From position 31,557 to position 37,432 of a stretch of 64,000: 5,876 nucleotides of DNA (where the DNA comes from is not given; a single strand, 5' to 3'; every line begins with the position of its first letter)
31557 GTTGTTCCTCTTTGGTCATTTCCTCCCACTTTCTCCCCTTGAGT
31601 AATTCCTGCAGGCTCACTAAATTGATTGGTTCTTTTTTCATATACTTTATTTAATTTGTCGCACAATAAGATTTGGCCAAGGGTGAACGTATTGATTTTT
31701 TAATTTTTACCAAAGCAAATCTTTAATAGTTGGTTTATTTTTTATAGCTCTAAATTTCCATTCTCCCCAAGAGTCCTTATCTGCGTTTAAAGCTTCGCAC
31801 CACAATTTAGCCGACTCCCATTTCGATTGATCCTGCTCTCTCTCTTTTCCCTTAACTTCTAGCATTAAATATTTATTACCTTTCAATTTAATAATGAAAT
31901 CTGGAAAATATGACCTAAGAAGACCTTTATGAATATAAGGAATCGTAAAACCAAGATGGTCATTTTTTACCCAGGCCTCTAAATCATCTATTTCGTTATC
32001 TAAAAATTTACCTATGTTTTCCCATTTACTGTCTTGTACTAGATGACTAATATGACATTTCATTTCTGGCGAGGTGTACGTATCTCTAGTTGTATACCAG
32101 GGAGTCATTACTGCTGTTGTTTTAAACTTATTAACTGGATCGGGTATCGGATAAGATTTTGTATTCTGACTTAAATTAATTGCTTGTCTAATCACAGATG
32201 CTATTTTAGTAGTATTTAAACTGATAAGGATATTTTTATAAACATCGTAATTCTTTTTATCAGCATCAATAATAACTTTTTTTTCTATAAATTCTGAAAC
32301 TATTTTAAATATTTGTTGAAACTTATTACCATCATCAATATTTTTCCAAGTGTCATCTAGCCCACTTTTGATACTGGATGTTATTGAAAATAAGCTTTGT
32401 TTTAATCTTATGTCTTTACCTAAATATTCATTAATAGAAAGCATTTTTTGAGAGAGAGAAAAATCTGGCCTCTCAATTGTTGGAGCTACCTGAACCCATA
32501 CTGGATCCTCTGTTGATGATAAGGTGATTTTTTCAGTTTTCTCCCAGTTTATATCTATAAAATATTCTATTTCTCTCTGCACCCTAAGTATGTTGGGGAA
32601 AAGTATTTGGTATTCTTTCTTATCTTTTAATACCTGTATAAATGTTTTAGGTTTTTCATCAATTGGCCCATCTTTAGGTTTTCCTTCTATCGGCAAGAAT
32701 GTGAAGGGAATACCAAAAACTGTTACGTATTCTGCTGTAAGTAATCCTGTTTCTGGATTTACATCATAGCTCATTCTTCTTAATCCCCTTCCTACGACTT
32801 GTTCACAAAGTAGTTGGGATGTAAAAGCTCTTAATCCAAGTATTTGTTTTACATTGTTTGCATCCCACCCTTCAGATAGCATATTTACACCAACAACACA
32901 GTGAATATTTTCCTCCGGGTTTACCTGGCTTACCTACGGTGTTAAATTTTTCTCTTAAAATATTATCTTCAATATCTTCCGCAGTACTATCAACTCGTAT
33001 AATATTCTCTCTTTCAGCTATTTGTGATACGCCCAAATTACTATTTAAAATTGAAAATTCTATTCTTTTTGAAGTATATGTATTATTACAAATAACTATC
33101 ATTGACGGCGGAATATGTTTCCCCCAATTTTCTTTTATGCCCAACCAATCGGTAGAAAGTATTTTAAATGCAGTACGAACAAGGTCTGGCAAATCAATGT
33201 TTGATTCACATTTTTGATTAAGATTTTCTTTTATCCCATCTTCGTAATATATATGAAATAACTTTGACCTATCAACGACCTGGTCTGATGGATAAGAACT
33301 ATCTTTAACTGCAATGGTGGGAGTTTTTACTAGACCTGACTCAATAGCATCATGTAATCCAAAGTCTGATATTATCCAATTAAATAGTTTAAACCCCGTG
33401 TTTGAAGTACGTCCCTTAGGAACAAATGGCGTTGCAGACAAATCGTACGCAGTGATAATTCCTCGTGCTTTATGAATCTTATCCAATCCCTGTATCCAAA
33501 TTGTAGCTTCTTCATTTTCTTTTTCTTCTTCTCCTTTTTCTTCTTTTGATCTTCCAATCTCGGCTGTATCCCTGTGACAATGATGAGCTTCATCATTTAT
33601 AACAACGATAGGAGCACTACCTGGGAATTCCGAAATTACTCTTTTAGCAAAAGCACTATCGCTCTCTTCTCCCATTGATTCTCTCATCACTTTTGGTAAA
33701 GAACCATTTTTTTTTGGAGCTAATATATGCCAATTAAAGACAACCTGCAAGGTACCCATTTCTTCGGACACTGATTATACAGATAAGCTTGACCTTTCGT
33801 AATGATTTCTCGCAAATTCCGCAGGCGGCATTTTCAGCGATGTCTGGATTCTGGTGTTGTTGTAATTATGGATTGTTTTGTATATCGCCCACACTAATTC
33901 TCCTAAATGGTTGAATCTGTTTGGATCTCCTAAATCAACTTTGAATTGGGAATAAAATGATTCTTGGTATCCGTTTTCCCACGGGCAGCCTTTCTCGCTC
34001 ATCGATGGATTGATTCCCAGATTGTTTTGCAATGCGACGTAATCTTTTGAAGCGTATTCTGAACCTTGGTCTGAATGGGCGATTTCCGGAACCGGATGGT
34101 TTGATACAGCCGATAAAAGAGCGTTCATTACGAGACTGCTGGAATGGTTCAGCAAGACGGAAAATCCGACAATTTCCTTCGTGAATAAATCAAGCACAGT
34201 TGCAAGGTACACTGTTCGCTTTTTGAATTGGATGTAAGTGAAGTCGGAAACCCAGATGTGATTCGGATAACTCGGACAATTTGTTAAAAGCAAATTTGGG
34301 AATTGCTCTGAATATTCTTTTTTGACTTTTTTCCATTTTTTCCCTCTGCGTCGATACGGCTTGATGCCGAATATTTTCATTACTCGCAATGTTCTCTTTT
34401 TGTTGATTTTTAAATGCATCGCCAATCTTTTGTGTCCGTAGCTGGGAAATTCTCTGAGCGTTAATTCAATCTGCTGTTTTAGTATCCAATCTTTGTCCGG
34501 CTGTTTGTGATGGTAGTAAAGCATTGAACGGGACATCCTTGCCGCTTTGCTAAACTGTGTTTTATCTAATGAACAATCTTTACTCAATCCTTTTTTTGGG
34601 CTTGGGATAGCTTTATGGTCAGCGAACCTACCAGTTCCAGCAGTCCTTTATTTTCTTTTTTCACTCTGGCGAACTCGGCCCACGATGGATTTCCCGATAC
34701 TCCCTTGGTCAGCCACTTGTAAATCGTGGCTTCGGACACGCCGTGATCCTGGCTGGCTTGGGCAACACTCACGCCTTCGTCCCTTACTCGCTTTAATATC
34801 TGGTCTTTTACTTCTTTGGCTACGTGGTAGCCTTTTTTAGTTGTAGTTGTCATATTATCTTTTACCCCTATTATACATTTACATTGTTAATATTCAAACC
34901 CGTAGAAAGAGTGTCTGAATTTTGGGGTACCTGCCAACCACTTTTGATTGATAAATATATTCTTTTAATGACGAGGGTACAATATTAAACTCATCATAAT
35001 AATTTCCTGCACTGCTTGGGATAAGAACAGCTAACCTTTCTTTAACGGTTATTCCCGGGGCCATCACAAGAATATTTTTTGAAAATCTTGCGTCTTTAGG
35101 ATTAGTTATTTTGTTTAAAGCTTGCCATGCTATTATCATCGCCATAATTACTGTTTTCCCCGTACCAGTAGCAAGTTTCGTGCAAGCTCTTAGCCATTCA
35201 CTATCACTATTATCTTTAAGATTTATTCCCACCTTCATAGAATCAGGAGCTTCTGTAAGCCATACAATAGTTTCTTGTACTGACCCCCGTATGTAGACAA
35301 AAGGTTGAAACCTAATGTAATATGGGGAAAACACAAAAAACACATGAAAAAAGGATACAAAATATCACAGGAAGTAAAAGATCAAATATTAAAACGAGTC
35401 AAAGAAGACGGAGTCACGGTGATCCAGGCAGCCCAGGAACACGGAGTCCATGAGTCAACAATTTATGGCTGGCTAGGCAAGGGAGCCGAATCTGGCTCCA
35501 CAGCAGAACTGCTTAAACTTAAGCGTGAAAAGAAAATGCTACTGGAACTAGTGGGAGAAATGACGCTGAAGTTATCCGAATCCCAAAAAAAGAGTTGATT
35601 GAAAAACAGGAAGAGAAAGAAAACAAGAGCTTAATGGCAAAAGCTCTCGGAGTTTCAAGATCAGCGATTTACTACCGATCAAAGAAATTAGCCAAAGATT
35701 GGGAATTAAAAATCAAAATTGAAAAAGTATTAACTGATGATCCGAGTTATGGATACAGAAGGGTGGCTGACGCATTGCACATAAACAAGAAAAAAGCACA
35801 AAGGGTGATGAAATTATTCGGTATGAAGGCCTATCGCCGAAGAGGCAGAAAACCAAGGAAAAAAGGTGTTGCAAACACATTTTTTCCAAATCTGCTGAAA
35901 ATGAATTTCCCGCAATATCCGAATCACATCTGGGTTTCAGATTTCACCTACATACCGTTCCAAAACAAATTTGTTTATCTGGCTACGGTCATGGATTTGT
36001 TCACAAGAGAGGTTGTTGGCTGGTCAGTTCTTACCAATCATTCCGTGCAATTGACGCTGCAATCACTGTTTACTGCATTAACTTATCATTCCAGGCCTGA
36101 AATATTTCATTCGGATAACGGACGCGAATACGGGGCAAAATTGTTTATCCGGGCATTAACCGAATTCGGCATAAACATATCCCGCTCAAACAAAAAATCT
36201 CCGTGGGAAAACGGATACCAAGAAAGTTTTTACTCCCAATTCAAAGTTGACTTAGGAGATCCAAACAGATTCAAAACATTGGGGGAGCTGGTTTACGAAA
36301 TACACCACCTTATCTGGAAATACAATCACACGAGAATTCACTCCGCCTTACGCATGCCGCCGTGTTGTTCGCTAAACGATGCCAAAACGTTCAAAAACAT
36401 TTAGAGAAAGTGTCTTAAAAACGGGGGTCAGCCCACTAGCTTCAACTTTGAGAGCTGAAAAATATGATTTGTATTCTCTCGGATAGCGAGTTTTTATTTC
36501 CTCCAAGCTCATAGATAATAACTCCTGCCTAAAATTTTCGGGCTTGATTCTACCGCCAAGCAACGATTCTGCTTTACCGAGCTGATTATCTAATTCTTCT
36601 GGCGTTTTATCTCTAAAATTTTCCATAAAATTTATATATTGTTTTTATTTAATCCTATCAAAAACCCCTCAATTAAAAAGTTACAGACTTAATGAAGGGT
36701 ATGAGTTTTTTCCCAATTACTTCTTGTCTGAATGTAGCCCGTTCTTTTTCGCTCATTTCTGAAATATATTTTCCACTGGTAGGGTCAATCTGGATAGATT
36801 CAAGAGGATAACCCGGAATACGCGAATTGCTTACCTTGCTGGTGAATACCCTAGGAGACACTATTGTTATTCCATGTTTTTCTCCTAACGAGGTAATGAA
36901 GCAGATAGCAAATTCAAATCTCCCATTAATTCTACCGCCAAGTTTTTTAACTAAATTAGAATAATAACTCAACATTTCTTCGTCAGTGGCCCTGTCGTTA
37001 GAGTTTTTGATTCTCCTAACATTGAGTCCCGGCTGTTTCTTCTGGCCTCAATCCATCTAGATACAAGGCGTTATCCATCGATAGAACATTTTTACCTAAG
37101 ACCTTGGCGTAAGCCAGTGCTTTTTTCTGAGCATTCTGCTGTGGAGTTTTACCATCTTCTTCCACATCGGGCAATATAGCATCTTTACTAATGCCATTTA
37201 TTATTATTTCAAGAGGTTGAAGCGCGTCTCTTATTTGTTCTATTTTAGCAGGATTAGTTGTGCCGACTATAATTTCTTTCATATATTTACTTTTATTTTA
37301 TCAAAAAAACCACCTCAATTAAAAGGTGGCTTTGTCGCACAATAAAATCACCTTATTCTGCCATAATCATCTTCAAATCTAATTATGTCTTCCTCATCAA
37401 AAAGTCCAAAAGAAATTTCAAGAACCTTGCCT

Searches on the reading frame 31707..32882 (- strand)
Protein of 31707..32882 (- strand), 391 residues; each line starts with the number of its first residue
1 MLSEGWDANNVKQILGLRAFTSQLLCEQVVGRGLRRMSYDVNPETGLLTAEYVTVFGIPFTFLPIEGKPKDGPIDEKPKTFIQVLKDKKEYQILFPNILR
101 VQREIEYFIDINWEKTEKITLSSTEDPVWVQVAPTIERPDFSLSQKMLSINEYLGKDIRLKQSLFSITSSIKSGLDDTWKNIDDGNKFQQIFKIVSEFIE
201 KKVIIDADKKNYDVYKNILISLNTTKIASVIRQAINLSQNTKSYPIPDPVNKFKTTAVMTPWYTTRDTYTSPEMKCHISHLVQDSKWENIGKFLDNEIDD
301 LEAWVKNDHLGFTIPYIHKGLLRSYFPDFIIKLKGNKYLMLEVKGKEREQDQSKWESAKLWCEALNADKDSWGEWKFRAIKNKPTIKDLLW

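Call 9: search_protein_families(library=pfam, proteins=[window:31707-32882:-], max_evalue=0.01)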
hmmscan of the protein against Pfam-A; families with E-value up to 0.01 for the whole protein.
window:31707-32882:- (391 aa): 1 family
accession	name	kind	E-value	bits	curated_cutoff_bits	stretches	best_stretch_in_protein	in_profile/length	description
PF08722.17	Tn7_TnsA-like_N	-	1e-05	26.5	26.5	1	312-366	12-77/85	TnsA-like endonuclease N terminal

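Call 38: search_protein_families(library=ncbifam, proteins=[window:31707-32882:-], max_evalue=0.001)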
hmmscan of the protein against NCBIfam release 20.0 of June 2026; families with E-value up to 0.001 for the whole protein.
window:31707-32882:- (391 aa): 2 families
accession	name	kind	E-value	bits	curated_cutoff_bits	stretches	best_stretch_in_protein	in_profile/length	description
NF046055.1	restr_BPTD_3080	equivalog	7.6e-106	355.1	800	1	1-389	582-965/970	BPTD_3080 family restriction endonuclease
NF012027.0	PRK15483.1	equivalog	1.4e-06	26.5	564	0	2-35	511-544/986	type III restriction-modification system endonuclease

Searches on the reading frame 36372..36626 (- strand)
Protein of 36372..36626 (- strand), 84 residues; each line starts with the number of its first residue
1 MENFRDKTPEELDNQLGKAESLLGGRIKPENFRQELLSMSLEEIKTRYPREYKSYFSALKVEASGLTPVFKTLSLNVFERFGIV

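Call 8: search_protein_families(library=pfam, proteins=[window:36372-36626:-], max_evalue=0.01)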
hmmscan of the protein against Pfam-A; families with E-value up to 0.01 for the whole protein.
window:36372-36626:- (84 aa): 0 families

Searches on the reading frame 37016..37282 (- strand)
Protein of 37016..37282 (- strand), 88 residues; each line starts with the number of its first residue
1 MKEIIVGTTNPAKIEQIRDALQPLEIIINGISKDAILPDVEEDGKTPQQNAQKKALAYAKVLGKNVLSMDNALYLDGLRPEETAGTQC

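Call 9: search_protein_families(library=pfam, proteins=[window:37016-37282:-], max_evalue=0.01)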
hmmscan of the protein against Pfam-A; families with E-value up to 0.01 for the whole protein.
window:37016-37282:- (88 aa): 1 family
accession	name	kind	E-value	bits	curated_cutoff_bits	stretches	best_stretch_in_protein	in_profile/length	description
PF01725.21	Ham1p_like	-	3.4e-10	40.6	22.5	1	4-79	1-75/186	Ham1 family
